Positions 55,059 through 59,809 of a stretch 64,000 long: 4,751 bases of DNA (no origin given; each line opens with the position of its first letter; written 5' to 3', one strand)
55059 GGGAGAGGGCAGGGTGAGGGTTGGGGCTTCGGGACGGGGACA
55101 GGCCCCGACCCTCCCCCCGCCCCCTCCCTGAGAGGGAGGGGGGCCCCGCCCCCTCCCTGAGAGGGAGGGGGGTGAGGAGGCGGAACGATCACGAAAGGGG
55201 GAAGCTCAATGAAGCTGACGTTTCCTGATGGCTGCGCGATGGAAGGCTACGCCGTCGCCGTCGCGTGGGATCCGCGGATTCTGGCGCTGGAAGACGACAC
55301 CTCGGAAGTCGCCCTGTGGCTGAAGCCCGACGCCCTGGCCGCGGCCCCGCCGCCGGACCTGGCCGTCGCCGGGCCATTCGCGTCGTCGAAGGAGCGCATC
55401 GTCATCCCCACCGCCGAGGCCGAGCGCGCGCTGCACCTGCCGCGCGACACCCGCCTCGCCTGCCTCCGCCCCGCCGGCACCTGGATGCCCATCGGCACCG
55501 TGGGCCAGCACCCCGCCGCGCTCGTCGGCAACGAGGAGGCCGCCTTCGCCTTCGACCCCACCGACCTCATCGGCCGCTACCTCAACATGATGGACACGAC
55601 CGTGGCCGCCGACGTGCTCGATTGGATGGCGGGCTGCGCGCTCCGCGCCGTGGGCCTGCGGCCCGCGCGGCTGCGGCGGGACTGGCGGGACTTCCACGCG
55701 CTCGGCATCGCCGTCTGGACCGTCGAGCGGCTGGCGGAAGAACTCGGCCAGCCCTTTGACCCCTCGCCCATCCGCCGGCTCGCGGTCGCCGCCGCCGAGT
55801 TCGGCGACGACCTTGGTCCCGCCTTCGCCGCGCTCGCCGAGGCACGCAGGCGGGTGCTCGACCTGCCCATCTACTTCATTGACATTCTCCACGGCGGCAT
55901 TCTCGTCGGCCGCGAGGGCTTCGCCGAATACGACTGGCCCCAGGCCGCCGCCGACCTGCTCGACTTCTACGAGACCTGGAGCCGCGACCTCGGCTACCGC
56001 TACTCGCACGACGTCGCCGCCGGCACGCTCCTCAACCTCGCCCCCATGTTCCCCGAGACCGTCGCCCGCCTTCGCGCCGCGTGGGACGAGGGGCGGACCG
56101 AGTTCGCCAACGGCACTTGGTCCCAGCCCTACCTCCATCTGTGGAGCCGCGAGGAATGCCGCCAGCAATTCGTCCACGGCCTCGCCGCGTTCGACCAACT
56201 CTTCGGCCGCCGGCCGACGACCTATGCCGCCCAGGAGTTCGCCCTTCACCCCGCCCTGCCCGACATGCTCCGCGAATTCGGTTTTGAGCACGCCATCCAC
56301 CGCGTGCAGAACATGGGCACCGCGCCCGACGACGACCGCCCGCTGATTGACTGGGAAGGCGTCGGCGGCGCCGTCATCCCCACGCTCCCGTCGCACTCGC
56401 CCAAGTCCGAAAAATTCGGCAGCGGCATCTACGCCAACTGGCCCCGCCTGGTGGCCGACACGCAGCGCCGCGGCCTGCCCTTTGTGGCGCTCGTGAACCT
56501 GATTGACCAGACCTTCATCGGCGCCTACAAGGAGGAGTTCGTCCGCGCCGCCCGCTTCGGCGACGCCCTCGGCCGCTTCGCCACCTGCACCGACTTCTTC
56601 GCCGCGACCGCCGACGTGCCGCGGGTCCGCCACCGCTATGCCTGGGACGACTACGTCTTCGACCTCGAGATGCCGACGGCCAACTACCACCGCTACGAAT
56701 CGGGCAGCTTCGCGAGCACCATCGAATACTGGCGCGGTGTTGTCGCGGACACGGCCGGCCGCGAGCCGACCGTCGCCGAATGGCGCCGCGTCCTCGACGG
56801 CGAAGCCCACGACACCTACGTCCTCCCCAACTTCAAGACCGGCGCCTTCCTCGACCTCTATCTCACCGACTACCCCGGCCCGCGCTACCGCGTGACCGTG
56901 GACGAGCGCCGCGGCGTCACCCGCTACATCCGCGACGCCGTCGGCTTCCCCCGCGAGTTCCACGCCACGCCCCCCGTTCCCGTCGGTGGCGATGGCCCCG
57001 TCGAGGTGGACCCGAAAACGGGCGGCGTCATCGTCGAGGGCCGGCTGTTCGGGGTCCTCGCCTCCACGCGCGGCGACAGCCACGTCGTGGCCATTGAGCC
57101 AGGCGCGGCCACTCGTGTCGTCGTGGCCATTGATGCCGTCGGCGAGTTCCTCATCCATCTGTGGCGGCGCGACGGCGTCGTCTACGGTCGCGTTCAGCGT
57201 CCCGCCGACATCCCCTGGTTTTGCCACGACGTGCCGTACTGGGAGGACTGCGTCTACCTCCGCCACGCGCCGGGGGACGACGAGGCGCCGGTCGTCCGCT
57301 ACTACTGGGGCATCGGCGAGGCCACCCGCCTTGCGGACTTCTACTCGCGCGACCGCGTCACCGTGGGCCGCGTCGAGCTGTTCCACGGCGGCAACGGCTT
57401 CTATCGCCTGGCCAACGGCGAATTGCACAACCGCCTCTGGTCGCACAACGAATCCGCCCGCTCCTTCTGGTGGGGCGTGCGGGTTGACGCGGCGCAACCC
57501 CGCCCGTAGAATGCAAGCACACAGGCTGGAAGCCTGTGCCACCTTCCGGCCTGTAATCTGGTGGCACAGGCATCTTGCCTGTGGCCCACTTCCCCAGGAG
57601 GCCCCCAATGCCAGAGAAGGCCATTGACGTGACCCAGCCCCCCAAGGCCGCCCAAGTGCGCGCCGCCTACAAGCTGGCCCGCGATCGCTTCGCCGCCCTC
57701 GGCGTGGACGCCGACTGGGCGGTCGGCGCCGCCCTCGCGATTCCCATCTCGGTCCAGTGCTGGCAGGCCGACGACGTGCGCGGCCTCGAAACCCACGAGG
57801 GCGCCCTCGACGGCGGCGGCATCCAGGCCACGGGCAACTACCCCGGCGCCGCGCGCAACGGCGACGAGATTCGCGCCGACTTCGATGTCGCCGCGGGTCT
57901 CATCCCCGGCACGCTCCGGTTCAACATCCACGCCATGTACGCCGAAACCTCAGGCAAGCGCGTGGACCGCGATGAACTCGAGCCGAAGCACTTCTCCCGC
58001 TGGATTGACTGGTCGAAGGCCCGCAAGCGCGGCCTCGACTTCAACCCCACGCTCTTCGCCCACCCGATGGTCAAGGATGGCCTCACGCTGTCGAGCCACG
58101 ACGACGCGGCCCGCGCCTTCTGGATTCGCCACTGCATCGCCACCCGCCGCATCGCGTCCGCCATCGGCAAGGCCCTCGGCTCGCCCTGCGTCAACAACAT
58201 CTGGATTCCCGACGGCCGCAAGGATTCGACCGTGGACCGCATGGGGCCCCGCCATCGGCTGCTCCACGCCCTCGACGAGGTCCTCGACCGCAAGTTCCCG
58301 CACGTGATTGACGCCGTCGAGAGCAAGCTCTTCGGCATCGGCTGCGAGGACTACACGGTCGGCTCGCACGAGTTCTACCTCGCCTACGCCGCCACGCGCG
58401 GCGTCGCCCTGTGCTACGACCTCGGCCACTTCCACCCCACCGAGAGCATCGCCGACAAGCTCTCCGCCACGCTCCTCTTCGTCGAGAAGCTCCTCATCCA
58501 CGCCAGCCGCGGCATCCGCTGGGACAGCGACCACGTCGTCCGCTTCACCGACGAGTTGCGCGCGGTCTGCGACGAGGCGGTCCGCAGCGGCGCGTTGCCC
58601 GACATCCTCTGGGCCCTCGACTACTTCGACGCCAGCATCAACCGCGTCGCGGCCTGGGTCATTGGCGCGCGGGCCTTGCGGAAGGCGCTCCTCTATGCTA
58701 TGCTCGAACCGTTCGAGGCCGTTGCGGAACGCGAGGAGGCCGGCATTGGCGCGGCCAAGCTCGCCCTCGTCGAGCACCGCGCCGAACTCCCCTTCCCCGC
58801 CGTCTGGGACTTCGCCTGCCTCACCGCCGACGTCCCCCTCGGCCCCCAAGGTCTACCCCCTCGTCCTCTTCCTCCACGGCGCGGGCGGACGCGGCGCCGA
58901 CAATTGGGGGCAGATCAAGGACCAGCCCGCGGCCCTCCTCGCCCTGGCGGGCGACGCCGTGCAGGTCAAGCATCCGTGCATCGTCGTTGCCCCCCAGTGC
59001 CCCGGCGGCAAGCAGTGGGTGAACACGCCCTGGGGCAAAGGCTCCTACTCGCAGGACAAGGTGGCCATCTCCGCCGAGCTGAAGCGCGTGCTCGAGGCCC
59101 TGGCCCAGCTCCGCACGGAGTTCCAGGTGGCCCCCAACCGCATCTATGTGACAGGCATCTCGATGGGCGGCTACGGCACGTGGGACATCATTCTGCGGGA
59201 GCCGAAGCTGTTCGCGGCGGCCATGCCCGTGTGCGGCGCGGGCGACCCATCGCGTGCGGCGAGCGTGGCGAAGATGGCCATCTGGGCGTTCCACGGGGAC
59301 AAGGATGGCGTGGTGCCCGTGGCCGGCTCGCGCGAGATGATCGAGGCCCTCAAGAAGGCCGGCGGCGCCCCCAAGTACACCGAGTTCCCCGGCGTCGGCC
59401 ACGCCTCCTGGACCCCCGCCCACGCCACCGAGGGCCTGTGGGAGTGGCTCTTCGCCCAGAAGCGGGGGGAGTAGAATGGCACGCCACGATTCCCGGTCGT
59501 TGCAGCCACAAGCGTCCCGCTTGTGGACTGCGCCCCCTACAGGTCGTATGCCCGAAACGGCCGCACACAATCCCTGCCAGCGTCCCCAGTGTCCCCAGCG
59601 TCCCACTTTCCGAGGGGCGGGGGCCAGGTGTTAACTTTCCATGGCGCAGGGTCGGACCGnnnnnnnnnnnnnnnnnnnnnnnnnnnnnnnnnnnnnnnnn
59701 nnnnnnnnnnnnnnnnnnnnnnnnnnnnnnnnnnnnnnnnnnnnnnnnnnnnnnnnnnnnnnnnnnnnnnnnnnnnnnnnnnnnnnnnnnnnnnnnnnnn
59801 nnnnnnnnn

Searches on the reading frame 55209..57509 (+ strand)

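Call 50: search_protein_families(library=pfam, proteins=[window:55209-57509:+], max_evalue=0.001)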
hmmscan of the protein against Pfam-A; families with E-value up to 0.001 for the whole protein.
window:55209-57509:+ (766 aa): 2 families
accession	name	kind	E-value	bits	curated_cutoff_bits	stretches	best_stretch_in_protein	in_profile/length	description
PF03065.20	Glyco_hydro_57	-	2.3e-09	37.5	21.2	1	287-361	93-168/291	Glycosyl hydrolase family 57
PF01074.27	Glyco_hydro_38N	-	6.2e-08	32.8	25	1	281-387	59-167/270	Glycosyl hydrolases family 38 N-terminal domain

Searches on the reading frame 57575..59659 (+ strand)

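Call 54: search_protein_families(library=pfam, proteins=[window:57575-59659:+], max_evalue=0.01)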
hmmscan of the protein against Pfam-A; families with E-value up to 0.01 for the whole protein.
window:57575-59659:+ (695 aa): 1 family
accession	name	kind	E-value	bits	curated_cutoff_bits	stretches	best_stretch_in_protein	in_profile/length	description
PF06134.17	RhaA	-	2.2e-159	531.6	22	1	27-424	2-400/417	L-rhamnose isomerase (RhaA)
